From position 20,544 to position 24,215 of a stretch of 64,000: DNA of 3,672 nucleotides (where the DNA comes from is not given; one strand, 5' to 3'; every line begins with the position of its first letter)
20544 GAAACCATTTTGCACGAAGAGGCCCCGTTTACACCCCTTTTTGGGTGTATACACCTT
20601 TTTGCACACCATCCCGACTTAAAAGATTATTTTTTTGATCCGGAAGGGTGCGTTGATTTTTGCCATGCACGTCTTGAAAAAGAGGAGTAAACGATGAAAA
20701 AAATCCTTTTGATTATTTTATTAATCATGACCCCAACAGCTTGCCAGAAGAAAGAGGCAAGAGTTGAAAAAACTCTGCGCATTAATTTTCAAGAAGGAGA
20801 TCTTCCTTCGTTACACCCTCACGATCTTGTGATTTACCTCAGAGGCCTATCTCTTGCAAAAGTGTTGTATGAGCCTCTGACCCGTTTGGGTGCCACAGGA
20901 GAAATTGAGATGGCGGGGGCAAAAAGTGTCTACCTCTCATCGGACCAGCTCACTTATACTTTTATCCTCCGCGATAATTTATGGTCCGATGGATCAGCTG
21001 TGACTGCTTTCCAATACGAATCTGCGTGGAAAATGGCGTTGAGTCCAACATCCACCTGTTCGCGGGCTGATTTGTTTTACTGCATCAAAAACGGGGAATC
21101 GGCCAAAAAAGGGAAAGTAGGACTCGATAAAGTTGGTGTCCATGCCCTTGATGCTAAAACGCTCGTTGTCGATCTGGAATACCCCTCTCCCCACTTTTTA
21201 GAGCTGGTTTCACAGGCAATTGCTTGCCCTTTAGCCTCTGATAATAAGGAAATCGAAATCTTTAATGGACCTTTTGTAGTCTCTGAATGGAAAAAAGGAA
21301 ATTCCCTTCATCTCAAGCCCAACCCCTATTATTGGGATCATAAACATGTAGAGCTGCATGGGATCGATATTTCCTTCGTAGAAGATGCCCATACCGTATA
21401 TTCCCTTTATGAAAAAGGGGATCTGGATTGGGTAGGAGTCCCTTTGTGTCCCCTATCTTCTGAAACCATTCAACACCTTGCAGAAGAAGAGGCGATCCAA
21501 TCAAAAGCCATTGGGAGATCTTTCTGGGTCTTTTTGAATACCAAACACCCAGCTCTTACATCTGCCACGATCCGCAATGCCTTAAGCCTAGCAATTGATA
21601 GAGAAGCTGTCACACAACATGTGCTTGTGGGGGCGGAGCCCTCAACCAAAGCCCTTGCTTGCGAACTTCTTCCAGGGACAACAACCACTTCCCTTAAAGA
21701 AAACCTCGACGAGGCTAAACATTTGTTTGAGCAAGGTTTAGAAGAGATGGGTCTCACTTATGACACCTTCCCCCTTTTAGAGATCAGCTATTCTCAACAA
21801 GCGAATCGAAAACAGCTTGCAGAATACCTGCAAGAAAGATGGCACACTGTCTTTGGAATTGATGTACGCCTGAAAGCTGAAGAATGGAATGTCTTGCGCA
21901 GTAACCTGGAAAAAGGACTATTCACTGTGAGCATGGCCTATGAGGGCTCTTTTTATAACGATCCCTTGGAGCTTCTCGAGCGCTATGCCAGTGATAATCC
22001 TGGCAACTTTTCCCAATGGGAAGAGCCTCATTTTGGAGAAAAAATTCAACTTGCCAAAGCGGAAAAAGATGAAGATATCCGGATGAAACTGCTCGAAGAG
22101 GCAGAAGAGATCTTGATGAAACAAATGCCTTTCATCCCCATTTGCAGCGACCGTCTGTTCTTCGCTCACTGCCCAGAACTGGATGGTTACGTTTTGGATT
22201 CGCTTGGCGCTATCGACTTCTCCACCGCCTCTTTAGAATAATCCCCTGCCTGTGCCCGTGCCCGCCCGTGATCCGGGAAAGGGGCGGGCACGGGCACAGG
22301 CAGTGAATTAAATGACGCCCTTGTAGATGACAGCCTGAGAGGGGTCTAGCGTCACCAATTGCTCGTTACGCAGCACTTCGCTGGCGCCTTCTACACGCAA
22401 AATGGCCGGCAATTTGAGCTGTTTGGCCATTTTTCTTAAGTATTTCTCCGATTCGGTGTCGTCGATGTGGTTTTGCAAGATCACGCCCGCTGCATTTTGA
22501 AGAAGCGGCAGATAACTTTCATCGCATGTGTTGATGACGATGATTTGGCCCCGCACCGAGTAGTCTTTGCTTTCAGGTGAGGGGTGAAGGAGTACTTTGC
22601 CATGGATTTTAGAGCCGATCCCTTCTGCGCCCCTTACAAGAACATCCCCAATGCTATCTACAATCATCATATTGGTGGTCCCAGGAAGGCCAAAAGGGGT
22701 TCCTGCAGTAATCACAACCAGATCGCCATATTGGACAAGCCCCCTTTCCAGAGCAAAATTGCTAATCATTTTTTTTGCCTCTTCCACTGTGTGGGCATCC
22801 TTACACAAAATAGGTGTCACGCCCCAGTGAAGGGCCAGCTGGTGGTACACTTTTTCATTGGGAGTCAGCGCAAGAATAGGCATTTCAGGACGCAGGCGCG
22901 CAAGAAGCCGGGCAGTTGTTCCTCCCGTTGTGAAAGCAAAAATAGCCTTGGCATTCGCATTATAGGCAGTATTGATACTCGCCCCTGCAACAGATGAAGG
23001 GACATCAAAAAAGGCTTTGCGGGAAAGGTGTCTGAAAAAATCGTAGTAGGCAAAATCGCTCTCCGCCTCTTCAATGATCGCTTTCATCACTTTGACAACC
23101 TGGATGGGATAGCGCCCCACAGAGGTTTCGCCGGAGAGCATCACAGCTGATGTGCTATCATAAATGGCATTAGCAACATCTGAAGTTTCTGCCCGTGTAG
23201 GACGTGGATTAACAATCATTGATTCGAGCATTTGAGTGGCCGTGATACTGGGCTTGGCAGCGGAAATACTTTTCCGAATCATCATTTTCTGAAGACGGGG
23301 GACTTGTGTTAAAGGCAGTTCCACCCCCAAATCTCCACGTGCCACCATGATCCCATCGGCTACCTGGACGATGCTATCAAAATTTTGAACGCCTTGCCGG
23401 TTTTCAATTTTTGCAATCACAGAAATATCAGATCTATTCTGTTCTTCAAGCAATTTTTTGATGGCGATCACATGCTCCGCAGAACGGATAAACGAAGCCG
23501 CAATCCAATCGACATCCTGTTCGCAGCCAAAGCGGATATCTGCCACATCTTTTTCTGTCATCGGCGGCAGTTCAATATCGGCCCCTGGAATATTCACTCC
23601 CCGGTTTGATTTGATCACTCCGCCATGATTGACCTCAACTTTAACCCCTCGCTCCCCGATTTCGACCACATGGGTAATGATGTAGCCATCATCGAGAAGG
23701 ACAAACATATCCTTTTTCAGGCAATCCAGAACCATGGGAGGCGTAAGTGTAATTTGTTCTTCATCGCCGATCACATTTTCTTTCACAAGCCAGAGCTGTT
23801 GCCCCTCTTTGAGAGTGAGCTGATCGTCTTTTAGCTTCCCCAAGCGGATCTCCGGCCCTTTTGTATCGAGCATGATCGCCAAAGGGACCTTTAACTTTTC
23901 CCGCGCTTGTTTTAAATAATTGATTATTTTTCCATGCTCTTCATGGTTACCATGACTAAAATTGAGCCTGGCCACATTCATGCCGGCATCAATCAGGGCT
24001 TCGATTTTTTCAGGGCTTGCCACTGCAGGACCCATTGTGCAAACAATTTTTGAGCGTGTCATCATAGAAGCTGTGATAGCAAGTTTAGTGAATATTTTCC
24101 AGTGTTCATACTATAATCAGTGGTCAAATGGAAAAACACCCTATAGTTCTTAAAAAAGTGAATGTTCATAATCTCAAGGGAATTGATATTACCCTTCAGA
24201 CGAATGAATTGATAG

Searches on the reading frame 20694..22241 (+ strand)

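Call 79: search_protein_families(library=pfam, max_evalue=1e-8, proteins=[window:20694-22241:+])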
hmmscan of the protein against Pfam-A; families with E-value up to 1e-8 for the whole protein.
window:20694-22241:+ (515 aa): 1 family
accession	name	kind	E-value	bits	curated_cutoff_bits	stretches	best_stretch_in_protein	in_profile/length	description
PF00496.27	SBP_bac_5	-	8.4e-59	200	32.4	1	72-437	3-366/368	Bacterial extracellular solute-binding proteins, family 5 Middle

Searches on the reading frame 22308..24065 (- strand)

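Call 79: search_protein_families(library=pfam, max_evalue=1e-8, proteins=[window:22308-24065:-])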
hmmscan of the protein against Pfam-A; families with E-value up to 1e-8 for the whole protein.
window:22308-24065:- (585 aa): 2 families
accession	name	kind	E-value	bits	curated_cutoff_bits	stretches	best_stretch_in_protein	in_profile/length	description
PF00224.27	PK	-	2.9e-120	401.7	30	1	3-324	2-328/328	Pyruvate kinase, barrel domain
PF02887.21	PK_C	-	4.1e-37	127.2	28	1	358-469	2-113/114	Pyruvate kinase, alpha/beta domain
